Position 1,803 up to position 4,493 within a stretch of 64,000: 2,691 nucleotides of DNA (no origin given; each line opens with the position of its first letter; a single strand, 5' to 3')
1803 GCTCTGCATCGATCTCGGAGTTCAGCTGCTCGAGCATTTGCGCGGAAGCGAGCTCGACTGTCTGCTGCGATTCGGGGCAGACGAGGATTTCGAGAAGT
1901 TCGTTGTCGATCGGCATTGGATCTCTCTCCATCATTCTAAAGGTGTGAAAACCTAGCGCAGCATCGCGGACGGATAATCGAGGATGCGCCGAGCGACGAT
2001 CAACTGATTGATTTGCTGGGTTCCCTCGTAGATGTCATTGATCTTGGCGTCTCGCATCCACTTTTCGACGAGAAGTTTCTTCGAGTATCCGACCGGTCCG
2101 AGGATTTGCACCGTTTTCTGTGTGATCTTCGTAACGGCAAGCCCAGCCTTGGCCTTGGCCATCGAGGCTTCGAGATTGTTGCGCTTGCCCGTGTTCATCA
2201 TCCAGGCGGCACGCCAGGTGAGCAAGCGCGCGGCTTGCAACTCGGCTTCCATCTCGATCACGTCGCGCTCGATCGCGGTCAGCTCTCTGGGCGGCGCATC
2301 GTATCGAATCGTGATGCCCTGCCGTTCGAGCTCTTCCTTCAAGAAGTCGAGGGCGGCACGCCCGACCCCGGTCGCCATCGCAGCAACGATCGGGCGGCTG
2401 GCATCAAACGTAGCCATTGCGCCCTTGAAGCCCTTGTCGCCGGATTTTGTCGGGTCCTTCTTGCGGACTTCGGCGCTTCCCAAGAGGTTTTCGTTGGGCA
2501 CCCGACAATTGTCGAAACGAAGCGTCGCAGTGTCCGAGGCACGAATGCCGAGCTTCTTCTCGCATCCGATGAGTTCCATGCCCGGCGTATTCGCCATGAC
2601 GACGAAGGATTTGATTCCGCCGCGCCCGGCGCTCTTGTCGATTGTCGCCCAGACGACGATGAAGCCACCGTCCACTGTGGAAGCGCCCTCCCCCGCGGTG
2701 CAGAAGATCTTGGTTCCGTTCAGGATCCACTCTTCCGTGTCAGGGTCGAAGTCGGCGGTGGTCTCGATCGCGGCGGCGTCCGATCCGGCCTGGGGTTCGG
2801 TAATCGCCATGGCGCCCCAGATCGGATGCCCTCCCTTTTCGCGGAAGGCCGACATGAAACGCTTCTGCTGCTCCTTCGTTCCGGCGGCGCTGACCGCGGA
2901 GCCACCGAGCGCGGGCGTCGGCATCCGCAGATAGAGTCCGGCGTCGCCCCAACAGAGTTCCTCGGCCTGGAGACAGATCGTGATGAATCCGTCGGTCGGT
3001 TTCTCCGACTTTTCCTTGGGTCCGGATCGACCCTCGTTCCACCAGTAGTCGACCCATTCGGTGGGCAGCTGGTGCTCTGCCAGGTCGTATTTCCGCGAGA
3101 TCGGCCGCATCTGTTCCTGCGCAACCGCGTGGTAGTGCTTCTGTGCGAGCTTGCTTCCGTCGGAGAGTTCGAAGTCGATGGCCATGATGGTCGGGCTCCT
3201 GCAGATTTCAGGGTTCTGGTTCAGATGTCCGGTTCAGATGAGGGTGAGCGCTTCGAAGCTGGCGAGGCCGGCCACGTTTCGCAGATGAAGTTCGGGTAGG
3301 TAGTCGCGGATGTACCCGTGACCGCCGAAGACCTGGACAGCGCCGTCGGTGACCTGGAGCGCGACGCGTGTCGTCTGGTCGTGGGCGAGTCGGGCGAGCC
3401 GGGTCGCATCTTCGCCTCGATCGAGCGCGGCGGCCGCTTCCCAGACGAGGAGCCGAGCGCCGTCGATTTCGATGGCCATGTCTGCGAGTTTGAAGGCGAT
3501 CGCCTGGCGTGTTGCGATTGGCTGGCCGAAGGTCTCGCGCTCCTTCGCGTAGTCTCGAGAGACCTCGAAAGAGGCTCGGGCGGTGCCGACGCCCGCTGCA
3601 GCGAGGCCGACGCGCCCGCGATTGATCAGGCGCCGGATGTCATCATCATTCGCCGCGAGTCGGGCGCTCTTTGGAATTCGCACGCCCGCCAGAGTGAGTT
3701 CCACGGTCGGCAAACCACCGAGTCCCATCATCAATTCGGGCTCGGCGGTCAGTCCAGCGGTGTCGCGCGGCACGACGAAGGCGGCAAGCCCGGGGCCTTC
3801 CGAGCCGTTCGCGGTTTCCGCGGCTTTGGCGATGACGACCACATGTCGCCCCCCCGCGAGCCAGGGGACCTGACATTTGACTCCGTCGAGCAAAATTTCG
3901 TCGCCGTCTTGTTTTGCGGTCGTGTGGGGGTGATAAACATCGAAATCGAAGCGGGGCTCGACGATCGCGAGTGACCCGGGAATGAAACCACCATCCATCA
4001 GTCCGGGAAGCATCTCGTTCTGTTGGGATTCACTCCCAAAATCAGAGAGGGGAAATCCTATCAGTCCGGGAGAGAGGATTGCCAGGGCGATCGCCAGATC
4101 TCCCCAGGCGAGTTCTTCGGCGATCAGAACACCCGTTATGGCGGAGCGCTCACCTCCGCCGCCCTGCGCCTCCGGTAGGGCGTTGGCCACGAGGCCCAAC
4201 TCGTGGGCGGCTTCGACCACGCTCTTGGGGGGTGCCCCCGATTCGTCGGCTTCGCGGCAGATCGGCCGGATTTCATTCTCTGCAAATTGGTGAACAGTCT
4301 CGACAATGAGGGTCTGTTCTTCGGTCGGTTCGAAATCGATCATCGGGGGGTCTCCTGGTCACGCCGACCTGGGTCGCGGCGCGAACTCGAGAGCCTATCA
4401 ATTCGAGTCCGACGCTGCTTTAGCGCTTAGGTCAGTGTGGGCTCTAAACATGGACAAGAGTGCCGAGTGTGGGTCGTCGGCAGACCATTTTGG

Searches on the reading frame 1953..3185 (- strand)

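Call 65: search_protein_families(library=pfam, proteins=[window:1953-3185:-], max_evalue=0.00001)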
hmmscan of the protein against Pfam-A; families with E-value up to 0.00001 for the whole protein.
window:1953-3185:- (410 aa): 4 families
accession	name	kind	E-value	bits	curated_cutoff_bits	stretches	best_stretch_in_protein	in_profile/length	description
PF00441.29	Acyl-CoA_dh_1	-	3.3e-35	121.9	22.4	1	250-402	1-150/150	Acyl-CoA dehydrogenase, C-terminal domain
PF02770.24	Acyl-CoA_dh_M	-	1.1e-20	74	33.3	1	125-227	1-97/97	Acyl-CoA dehydrogenase, middle domain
PF08028.16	Acyl-CoA_dh_2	-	7.7e-09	36.4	22.7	1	267-390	3-133/134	Acyl-CoA dehydrogenase, C-terminal domain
PF02771.21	Acyl-CoA_dh_N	-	4.3e-06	27.5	22.9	1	12-113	5-108/113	Acyl-CoA dehydrogenase, N-terminal domain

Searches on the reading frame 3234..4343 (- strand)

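Call 65: search_protein_families(library=pfam, proteins=[window:3234-4343:-], max_evalue=0.00001)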
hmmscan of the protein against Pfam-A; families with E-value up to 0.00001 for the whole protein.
window:3234-4343:- (369 aa): 4 families
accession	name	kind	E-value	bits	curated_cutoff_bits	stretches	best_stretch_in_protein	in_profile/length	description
PF00441.29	Acyl-CoA_dh_1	-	8.9e-31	107.5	22.4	1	238-359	9-130/150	Acyl-CoA dehydrogenase, C-terminal domain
PF02771.21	Acyl-CoA_dh_N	-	1.1e-23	84.1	22.9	1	7-118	1-112/113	Acyl-CoA dehydrogenase, N-terminal domain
PF08028.16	Acyl-CoA_dh_2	-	1.3e-14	55.1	22.7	1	246-365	2-131/134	Acyl-CoA dehydrogenase, C-terminal domain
PF02770.24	Acyl-CoA_dh_M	-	6.9e-09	36.2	33.3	1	125-219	2-95/97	Acyl-CoA dehydrogenase, middle domain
